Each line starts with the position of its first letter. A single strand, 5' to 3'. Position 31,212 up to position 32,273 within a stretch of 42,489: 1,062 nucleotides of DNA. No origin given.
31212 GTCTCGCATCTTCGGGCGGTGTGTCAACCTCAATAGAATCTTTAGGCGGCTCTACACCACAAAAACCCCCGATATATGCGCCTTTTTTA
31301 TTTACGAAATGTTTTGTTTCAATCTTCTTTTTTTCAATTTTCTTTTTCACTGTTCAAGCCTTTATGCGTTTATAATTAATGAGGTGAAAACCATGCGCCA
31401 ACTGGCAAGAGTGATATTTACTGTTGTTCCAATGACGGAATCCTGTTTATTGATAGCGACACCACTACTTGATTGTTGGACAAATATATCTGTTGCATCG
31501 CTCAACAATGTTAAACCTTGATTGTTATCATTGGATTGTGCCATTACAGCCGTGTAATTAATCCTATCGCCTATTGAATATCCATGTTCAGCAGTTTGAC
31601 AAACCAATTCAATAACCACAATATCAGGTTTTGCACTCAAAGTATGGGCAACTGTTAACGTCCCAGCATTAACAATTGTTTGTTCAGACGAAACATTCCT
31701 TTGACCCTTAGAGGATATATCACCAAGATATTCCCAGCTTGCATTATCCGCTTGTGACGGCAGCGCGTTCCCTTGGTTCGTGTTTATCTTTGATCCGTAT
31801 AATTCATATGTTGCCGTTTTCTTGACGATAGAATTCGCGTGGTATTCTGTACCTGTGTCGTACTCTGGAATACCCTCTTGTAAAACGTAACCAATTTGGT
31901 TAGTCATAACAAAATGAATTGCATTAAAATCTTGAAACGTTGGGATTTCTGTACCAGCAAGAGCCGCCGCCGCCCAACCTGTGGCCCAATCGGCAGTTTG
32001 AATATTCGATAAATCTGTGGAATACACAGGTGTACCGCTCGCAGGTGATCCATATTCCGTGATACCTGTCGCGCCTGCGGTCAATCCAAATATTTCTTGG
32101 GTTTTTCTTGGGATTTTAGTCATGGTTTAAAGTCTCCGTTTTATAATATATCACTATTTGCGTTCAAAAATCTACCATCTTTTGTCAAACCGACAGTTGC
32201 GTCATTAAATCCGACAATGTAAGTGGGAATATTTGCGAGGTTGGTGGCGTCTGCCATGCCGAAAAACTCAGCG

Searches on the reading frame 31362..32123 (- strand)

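Call 74: search_protein_families(library=phrogs, max_evalue=0.001, proteins=[window:31362-32123:-])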
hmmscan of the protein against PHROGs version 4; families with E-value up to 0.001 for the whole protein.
window:31362-32123:- (253 aa): 3 families
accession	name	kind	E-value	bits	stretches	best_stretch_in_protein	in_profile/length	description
phrog_20878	-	tail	7.1e-08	33.3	1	43-135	24-106/365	tail fiber protein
phrog_30316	-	tail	0.00017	21.3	1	43-138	25-117/444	tail fiber protein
phrog_2282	-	tail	0.00048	20.3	1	46-103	28-79/547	tail fiber protein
